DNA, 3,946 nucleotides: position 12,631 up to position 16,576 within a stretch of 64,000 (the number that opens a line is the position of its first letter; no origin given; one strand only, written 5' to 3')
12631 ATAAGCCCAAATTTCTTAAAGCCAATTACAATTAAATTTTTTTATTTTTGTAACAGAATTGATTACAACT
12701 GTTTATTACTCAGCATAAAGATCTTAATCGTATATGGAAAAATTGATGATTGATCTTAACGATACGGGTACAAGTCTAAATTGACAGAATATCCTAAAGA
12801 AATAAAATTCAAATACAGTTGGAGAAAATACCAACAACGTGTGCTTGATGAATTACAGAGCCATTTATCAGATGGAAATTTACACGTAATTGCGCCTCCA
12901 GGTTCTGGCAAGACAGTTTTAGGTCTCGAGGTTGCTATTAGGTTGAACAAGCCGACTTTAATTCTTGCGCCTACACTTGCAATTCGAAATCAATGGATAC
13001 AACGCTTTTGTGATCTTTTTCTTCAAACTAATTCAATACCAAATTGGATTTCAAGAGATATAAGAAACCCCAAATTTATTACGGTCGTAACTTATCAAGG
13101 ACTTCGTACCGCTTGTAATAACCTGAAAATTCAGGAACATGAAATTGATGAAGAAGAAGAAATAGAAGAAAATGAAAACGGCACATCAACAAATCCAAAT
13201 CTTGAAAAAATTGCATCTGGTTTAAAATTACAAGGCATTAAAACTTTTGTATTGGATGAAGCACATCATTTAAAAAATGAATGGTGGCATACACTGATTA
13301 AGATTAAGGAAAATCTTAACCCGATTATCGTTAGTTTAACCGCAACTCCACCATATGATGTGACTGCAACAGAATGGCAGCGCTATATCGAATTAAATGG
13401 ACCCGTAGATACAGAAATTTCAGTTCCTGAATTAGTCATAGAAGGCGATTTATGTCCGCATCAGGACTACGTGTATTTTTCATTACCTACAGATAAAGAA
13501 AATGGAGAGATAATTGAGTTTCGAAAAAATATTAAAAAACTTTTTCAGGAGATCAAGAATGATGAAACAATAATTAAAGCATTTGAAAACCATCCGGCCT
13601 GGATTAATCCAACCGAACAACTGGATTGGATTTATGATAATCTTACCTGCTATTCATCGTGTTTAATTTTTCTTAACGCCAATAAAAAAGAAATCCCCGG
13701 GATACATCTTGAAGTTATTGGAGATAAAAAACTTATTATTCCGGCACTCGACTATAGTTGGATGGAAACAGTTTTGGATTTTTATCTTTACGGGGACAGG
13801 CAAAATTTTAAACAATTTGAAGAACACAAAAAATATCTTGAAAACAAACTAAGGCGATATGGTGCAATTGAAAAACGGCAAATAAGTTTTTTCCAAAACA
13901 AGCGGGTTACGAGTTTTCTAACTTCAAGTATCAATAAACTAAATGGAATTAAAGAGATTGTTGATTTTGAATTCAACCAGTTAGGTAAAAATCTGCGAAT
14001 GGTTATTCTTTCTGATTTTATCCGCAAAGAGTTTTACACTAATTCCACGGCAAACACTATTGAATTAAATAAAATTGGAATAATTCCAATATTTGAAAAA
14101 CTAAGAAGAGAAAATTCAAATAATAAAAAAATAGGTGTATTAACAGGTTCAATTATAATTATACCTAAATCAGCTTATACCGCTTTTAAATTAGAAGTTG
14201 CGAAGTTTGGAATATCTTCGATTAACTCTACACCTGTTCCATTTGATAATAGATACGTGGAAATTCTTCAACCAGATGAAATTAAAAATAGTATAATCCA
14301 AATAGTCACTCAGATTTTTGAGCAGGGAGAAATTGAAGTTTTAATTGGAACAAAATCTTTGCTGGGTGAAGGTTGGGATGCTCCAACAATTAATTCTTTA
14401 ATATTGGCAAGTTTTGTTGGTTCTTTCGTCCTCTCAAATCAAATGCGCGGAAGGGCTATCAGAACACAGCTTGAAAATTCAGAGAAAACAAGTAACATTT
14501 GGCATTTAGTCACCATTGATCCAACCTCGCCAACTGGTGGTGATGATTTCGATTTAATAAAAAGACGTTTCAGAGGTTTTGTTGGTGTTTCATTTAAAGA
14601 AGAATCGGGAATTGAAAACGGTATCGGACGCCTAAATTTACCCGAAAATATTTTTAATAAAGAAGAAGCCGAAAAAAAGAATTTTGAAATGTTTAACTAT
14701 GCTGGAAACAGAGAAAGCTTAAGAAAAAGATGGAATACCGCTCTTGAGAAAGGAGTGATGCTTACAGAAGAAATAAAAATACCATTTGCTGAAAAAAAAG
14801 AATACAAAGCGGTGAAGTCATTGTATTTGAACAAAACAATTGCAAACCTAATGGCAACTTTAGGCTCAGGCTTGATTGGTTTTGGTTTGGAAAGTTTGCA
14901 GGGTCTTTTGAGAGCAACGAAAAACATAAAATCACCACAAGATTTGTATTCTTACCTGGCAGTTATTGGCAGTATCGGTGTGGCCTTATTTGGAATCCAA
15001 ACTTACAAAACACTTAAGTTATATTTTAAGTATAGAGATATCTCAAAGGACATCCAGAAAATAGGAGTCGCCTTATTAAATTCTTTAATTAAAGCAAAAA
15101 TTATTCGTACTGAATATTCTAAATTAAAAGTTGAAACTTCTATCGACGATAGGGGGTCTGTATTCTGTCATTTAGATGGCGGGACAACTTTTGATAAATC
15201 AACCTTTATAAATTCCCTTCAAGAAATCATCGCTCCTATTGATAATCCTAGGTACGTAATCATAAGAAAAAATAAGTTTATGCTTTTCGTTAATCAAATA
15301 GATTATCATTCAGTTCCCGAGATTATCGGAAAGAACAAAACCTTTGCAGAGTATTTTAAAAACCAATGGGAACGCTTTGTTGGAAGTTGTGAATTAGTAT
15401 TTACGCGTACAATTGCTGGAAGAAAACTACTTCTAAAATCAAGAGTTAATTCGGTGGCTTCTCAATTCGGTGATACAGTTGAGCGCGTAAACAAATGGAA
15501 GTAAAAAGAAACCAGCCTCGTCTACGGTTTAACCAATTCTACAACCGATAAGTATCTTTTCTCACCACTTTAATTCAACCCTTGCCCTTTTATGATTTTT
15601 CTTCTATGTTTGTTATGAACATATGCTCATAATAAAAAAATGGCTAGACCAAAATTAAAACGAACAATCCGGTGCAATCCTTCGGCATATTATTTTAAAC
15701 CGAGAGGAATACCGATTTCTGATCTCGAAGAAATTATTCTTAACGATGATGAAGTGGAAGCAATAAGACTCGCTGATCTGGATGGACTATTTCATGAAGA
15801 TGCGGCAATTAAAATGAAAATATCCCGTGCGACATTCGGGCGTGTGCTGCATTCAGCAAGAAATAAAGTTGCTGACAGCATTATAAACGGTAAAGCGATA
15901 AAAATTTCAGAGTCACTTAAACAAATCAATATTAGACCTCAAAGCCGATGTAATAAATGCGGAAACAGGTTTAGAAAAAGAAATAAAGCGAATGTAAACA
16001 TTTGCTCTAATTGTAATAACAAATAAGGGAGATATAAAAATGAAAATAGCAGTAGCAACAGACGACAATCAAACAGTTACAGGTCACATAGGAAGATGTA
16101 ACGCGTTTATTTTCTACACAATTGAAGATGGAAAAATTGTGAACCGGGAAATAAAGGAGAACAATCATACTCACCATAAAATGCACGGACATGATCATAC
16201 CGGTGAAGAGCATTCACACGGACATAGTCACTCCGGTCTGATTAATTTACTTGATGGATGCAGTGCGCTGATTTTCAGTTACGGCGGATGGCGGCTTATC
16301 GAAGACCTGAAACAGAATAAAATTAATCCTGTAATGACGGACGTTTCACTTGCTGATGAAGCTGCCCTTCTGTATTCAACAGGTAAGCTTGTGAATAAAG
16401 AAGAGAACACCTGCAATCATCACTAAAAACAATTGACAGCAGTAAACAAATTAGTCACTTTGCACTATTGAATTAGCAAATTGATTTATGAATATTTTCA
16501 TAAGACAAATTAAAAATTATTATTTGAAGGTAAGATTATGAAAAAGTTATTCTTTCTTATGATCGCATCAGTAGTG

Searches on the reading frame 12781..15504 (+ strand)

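Call 59: search_protein_families(library=pfam, proteins=[window:12781-15504:+], max_evalue=0.00001)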
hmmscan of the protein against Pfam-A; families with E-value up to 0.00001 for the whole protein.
window:12781-15504:+ (907 aa): 2 families
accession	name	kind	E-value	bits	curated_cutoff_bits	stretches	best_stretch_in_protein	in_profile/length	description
PF04851.21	ResIII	-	3.7e-19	69.7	22.5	1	12-191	2-163/164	Type III restriction enzyme, res subunit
PF00270.35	DEAD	-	2.8e-11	43.9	26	1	16-194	2-164/167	DEAD/DEAH box helicase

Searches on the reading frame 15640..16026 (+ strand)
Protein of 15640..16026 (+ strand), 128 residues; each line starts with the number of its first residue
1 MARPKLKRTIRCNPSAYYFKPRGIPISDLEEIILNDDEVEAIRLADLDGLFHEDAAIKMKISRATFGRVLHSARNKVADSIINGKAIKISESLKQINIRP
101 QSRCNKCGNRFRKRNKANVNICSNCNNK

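Call 59: search_protein_families(library=pfam, proteins=[window:15640-16026:+], max_evalue=0.00001)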
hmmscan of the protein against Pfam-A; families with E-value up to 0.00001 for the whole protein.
window:15640-16026:+ (128 aa): 1 family
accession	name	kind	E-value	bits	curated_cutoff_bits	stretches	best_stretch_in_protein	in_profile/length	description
PF02001.22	DUF134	-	1e-19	71.3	27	1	2-89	5-90/98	Protein of unknown function DUF134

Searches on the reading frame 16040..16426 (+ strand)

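Call 59: search_protein_families(library=pfam, proteins=[window:16040-16426:+], max_evalue=0.00001)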
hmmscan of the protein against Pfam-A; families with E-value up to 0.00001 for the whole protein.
window:16040-16426:+ (128 aa): 1 family
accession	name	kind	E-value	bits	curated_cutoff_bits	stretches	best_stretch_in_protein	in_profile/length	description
PF02579.22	Nitro_FeMo-Co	-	6.4e-10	39.6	26.3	1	9-109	1-89/94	Dinitrogenase iron-molybdenum cofactor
